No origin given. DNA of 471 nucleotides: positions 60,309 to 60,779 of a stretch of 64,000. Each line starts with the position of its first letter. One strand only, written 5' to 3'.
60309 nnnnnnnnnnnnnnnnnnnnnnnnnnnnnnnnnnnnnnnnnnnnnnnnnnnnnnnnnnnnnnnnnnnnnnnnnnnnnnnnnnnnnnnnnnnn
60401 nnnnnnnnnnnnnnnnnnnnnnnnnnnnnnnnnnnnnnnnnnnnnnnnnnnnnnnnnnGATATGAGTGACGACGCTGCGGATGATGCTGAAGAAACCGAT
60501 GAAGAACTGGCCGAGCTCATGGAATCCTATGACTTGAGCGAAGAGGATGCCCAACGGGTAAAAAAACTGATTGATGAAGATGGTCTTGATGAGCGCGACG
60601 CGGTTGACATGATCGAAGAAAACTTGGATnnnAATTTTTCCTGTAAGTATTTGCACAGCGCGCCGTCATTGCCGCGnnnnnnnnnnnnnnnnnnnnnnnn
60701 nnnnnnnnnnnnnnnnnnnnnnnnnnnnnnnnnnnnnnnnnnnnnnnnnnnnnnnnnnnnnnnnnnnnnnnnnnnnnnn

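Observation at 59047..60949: Three paralogous highly acidic proteins sharing a C-terminal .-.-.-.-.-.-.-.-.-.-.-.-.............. motif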

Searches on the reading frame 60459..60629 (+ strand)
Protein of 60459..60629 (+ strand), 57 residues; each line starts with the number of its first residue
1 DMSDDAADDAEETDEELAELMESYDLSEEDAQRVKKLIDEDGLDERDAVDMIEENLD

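Call 26: search_protein_representatives(alignment_id=A3)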
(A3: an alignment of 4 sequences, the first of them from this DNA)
Query: 4 sequences, 65 profile positions. Proteins with E-value up to 0.001 (for the whole library): 173; up to 1e-10: 1; up to 1e-30: 0. The best 150 are listed.
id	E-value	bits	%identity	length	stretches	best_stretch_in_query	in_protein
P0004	1.1e-15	73.7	-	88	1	2-64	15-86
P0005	3.5e-10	56.0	-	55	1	23-63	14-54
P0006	4.3e-10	55.7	-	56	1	11-62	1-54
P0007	1.4e-09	54.1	-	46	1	23-62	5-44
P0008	3.9e-09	52.7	-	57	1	21-58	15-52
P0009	4.5e-09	52.5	-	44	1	24-61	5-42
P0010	5.7e-09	52.1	-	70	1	14-60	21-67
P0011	8.4e-09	51.6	-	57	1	9-62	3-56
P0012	8.7e-09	51.6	-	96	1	22-62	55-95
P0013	1.7e-08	50.7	-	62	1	11-59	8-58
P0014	1.8e-08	50.5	-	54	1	12-59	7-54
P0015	2.0e-08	50.4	-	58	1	12-62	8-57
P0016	2.2e-08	50.3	-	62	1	12-59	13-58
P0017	2.3e-08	50.2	-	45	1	23-62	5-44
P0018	2.7e-08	50.0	-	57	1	9-62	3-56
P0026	6.0e-08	48.9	-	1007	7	19-40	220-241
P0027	6.1e-08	48.9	-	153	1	17-59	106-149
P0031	8.8e-08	48.3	-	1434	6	19-50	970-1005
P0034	1.3e-07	47.8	-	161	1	17-62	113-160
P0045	4.5e-07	46.1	-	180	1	21-61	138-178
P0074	3.3e-06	43.3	-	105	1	19-62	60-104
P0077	4.3e-06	42.9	-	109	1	23-63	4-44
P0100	1.8e-05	41.0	-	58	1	18-61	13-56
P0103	2.2e-05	40.7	-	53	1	23-59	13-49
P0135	1.3e-04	38.2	-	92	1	6-64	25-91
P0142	1.6e-04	37.9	-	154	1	20-62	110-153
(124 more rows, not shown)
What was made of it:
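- Tried and rejected: The exhaustive HMMER search (call 26) was what revealed the family.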

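Call 28: search_protein_families(library=pfam, proteins=[P0009, P0017, P0005, P0034, P0045, P0077, P0026, P0031, P0074, P0012], max_evalue=0.1)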
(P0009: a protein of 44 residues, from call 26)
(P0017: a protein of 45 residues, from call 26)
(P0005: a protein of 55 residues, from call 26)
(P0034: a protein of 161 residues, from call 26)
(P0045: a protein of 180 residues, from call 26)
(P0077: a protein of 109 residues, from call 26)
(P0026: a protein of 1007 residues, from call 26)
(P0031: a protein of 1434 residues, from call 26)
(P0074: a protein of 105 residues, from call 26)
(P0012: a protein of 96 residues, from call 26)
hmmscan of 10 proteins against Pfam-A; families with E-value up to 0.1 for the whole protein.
P0009 (44 aa): 4 families
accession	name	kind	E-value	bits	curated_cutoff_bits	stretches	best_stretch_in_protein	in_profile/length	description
PF03861.19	ANTAR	-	0.0004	20.5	27.3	0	9-22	20-33/54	ANTAR domain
PF21120.3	MCM_WH_arc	-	0.03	14.8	26.1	1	7-30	28-51/63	Archaeal MCM, winged-helix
PF13875.12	DUF4202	-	0.093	13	35.1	1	5-39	90-124/183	Domain of unknown function (DUF4202)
PF01988.24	VIT1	-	0.099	12.9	28.1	1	6-40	71-102/214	VIT family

P0017 (45 aa): 2 families
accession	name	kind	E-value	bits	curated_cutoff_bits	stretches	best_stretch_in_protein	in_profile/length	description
PF13875.12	DUF4202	-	0.009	16.3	35.1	1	2-43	86-127/183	Domain of unknown function (DUF4202)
PF03861.19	ANTAR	-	0.013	15.7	27.3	0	10-23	20-33/54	ANTAR domain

P0005 (55 aa): 8 families
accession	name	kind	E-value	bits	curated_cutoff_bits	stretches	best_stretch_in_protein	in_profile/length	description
PF03861.19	ANTAR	-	0.0072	16.5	27.3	0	36-50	20-34/54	ANTAR domain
PF09435.16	DUF2015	-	0.024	15.4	27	1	12-47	33-69/79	Fungal protein of unknown function (DUF2015)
PF13189.12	Cytidylate_kin2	-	0.033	14.8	28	1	26-53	118-145/176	Cytidylate kinase-like family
PF08766.16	DEK_C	-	0.05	14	24.8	1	14-39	8-33/54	DEK C terminal domain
PF01988.24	VIT1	-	0.063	13.5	28.1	1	14-54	69-106/214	VIT family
PF13875.12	DUF4202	-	0.067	13.4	35.1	1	14-53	89-128/183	Domain of unknown function (DUF4202)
PF05402.18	PqqD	-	0.071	13.9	23.4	0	33-55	36-58/67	Coenzyme PQQ synthesis protein D (PqqD)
PF13499.12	EF-hand_7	-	0.082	13.7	30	0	8-28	34-54/67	EF-hand domain pair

P0034 (161 aa): 2 families
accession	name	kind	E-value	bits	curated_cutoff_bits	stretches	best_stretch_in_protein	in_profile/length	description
PF04277.18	OAD_gamma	-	0.0064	17.6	27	1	56-101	15-57/76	Oxaloacetate decarboxylase, gamma chain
PF22251.1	PFF1_TM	-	0.022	14.7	32.3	1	34-137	72-177/300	Vacuolar membrane protease, transmembrane domain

P0045 (180 aa): 3 families
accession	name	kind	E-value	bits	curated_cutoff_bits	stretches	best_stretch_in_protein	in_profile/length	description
PF15361.11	RIC3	-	0.0088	16.9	28.9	1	56-86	80-109/146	Resistance to inhibitors of cholinesterase homologue 3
PF07332.16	Phage_holin_3_6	-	0.023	15.2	28.4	1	22-82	36-96/116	Putative Actinobacterial Holin-X, holin superfamily III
PF12553.13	DUF3742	-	0.03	14.8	27.2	1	25-84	40-94/120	Protein of unknown function (DUF3742)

P0077 (109 aa): 7 families
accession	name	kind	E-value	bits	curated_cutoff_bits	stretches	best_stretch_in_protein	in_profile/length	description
PF13384.12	HTH_23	-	0.0041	17.3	24.6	0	83-106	18-41/50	Homeodomain-like domain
PF08519.17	RFC1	-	0.006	17.1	23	1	4-47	105-150/158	Replication factor RFC1 C terminal domain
PF22451.2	NirdL-like_HTH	-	0.011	15.7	27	0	24-45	20-41/47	Siroheme decarboxylase NirDL-like HTH domain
PF13189.12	Cytidylate_kin2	-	0.066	13.8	28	0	17-51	119-153/176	Cytidylate kinase-like family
PF10114.15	PocR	-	0.068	13.4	23.9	0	16-51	107-142/162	Sensory domain found in PocR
PF03861.19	ANTAR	-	0.071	13.3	27.3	0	9-22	20-33/54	ANTAR domain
PF01544.23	CorA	-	0.083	12.6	27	1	13-63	7-57/292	CorA-like Mg2+ transporter protein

P0026 (1007 aa): 7 families
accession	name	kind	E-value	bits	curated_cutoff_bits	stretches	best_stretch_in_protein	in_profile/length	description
PF03160.20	Calx-beta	-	1.4e-109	361.1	27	8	846-947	4-102/119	Calx-beta domain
PF19077.6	Big_13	-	4.5e-27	95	27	8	882-924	4-46/102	Bacterial Ig-like domain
PF25800.1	FimV_N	-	6.6e-11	42.7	27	0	179-240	31-93/108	FimV N-terminal domain Ig-like domain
PF05737.18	Collagen_bind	-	5.5e-07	30.3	27.5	0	141-206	64-121/131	Collagen binding domain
PF17081.10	SOP4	-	7.9e-07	29.3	27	0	144-171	46-73/209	Suppressor of PMA 1-7 protein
PF11653.13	VirionAssem_T7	-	0.0003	21.7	25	0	203-241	33-71/99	Bacteriophage T7 virion assembly protein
PF24547.1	DUF7601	-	0.013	16.5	27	0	857-937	9-90/116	Domain of unknown function (DUF7601)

P0031 (1434 aa): 11 families
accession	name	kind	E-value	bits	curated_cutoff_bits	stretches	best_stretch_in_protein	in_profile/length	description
PF01535.26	PPR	-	2.1e-16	59.4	25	0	1172-1193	6-27/31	PPR repeat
PF14920.11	MTBP_C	-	1.6e-09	38.3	28.4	0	1352-1371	233-252/257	MDM2-binding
PF13041.12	PPR_2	-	8.3e-09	35.9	30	0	1343-1365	8-30/50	PPR repeat family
PF13191.12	AAA_16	-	2.6e-05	25.2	32.6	1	388-449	1-63/167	AAA ATPase domain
PF22409.2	TopoV_HHH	-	0.012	16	27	0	1349-1363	4-18/29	Topoisomerase V, HHH domain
PF00198.28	2-oxoacid_dh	-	0.015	15.2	23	0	1268-1320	118-170/232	2-oxoacid dehydrogenases acyltransferase (catalytic domain)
PF25199.1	nSTAND_NTPase5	-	0.028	14.7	34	1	398-470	28-105/145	Novel STAND NTPase 5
PF21259.3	Rgg_C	-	0.04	14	27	0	938-986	85-133/182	HTH-type transcriptional regulator Rgg, C-terminal domain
PF12854.13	PPR_1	-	0.074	13.2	23.8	0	1344-1364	13-33/34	PPR repeat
PF12850.12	Metallophos_2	-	0.078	13.4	27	0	1365-1409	4-51/154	Calcineurin-like phosphoesterase superfamily domain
PF07721.20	TPR_4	-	0.079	14.1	27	0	1339-1363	2-26/26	Tetratricopeptide repeat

P0074 (105 aa): 2 families
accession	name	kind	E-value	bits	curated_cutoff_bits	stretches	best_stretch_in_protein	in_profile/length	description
PF05213.18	Corona_NS2A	-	0.0077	16.1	23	1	20-88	58-126/267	Coronavirus NS2A protein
PF08519.17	RFC1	-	0.0091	16.5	23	1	57-90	98-130/158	Replication factor RFC1 C terminal domain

P0012 (96 aa): 4 families
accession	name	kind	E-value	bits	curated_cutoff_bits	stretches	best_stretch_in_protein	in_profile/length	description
PF10979.13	DUF2786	-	0.015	15.7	23.9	0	73-86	27-40/40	Protein of unknown function (DUF2786)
PF03861.19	ANTAR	-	0.02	15.1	27.3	0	78-91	20-33/54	ANTAR domain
PF08519.17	RFC1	-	0.063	13.8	23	0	55-81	104-130/158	Replication factor RFC1 C terminal domain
PF16517.10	Nore1-SARAH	-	0.078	13.2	21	0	67-82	14-29/40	Novel Ras effector 1 C-terminal SARAH (Sav/Rassf/Hpo) domain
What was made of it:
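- On SHOCT (short C-terminal domain on membrane proteins): No SHOCT hit for the membrane-anchored members P0034 and P0045 or for stand-alone members (call 28).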

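Call 36: find_encoding_contigs(protein=P0103, flank=6000, max_places=2)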
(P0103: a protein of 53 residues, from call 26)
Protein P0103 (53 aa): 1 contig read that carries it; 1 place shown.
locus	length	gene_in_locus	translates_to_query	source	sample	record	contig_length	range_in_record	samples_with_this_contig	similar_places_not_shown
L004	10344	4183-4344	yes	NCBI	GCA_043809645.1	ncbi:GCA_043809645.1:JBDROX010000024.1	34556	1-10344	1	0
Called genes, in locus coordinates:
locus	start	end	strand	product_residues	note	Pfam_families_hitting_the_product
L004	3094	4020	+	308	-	PF28530:DUF8426, PF01939:NucS_C (weak)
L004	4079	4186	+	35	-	PF09962:DUF2196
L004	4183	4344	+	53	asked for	-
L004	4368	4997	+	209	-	PF12686:DUF3800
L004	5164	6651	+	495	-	PF11074:DUF2779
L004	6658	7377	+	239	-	PF00929:RNase_T, PF01612:DNA_pol_A_exo1 (faint), PF20600:ExoX-like_C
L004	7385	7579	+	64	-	PF09962:DUF2196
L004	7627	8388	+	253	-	PF04480:DUF559, PF18741:MTES_1575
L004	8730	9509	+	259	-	PF01381:HTH_3, PF12844:HTH_19 (faint), PF13560:HTH_31 (weak), PF13274:SocA_Panacea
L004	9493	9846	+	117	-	-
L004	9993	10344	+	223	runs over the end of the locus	PF12705:PDDEXK_1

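Call 37: find_encoding_contigs(protein=P0100, flank=6000, max_places=2)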
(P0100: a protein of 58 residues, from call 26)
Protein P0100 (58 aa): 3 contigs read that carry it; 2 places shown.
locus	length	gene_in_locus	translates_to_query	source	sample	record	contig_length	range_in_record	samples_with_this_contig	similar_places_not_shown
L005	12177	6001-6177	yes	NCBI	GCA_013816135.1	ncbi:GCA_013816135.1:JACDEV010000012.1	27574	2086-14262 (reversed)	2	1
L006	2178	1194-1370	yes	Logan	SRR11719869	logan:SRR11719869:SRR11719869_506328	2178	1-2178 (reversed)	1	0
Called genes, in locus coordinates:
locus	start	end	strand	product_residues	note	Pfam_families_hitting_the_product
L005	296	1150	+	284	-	-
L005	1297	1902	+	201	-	PF10544:T5orf172 (weak)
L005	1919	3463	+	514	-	PF27727:UCP028340, PF01555:N6_N4_Mtase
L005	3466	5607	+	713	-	PF00270:DEAD (faint), PF04851:ResIII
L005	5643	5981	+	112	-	-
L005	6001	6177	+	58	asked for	-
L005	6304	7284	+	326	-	PF13310:Virulence_RhuM, PF02661:Fic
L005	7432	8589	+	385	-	PF01471:PG_binding_1, PF00801:PKD (faint), PF18911:PKD_4 (faint)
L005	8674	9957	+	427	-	PF11999:Ice_binding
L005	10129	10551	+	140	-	-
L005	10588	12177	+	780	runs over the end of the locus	PF00403:HMA, PF08282:Hydrolase_3 (faint), PF00122:E1-E2_ATPase, PF00702:Hydrolase, PF12710:HAD (weak)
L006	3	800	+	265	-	?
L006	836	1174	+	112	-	-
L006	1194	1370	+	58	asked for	-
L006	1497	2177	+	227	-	?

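Call 51: search_protein_families(library=pfam, proteins=[L005:5643-5978:+], max_evalue=0.001)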
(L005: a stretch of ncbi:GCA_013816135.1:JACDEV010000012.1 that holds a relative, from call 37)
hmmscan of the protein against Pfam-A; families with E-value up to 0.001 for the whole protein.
L005:5643-5978:+ (112 aa): 0 families

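Call 77: find_homologous_proteins(query=P0045, max_evalue=0.001)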
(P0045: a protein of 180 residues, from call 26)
Query P0045 (180 aa): 9 proteins with E <= 0.001 among 175 candidates.
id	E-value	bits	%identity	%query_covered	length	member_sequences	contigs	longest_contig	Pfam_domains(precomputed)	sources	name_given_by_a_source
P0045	2.4e-114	398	100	100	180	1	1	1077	-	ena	-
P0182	1.6e-48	183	54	100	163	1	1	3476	-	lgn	-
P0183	3.8e-47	179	53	100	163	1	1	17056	-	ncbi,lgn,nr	ncbi:MAG: hypothetical protein NTU76_03800 [Candidatus Taylorbacteria bacterium]|nr:hypothetical pro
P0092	2.3e-39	153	55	100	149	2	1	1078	-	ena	-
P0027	2.0e-33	134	49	89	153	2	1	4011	-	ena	-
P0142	5.1e-31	126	49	100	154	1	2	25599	-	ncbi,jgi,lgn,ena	-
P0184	3.4e-21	94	47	87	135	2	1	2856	-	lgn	-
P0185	1.2e-18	86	40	100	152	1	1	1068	-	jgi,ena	-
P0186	5.8e-9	54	66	31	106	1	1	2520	-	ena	-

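Call 78: find_encoding_contigs(protein=P0142, flank=7000, max_places=2)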
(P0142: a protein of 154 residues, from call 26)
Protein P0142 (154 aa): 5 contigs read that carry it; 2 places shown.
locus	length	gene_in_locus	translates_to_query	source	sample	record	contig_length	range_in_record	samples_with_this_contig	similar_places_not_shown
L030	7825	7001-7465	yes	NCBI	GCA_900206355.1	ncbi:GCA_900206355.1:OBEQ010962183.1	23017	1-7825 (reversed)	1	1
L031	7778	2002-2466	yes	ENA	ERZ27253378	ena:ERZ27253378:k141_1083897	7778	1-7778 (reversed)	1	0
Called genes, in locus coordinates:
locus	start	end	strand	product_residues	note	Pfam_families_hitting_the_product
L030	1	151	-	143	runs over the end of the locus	-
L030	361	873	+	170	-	PF13274:SocA_Panacea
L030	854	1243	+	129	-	-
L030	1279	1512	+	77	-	-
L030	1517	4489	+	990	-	PF04851:ResIII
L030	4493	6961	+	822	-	PF01555:N6_N4_Mtase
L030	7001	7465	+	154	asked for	-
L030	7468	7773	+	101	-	-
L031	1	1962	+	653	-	?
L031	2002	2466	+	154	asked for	-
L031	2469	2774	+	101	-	-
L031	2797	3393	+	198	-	-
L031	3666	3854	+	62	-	-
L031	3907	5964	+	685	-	PF09250:Prim-Pol, PF13481:AAA_25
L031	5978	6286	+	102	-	-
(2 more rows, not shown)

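Call 79: find_encoding_contigs(protein=P0027, flank=4000, max_places=1)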
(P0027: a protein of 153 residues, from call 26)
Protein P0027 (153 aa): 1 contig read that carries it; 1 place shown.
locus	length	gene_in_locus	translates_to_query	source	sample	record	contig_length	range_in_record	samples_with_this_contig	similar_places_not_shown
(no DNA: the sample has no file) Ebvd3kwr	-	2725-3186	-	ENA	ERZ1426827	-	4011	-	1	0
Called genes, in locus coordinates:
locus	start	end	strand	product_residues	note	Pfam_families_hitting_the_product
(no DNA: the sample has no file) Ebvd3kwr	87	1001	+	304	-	PF13384:HTH_23 (faint), PF13551:HTH_29 (faint), PF13936:HTH_38 (weak)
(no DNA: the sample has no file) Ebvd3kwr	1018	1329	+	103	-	-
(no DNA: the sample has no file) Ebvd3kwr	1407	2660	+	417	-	PF02646:RmuC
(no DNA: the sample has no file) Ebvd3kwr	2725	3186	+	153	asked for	-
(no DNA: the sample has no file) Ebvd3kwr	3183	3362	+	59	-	-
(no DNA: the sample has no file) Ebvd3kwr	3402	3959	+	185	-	PF16729:DUF5067 (weak), PF11611:DUF4352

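Call 80: find_encoding_contigs(protein=P0182, flank=4000, max_places=1)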
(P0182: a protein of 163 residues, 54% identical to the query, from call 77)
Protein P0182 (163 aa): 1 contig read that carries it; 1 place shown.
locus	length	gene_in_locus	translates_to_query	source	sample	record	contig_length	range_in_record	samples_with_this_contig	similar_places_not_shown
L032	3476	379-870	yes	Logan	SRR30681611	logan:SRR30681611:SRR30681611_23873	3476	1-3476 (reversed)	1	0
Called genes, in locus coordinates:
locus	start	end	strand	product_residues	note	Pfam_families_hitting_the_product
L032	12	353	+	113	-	-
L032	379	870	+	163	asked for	-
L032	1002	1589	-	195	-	-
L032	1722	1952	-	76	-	-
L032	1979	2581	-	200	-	-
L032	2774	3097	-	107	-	-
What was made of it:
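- Membrane-anchored variants show the same context, after HsdR+Mrr-like, after Res+Mod, and after RmuC (calls 77-80).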

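Call 82: search_protein_families(library=pfam, proteins=[L030:7468-7770:+], max_evalue=0.0001)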
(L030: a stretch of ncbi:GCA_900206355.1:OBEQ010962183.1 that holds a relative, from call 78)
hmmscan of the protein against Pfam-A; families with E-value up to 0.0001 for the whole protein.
L030:7468-7770:+ (101 aa): 0 families

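Call 86: find_encoding_contigs(protein=P0135, flank=7000, max_places=3)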
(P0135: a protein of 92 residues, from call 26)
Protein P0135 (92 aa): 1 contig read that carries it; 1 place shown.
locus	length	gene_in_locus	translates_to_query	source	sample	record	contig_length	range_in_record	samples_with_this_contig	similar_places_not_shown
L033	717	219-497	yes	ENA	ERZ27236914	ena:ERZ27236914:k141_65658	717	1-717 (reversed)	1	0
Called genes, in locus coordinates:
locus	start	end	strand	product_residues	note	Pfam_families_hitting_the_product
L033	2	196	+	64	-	?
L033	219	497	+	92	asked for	-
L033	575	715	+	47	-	?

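Call 87: find_encoding_contigs(protein=P0004, flank=7000, max_places=3)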
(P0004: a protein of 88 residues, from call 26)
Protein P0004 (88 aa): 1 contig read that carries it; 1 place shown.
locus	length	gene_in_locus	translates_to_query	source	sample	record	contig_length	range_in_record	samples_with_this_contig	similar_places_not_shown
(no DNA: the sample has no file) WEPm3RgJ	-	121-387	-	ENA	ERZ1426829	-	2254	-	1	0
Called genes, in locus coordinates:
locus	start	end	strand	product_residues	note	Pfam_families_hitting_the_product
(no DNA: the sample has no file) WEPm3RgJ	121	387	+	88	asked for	-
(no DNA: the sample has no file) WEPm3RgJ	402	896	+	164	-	PF06983:3-dmu-9_3-mt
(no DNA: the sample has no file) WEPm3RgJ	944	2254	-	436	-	?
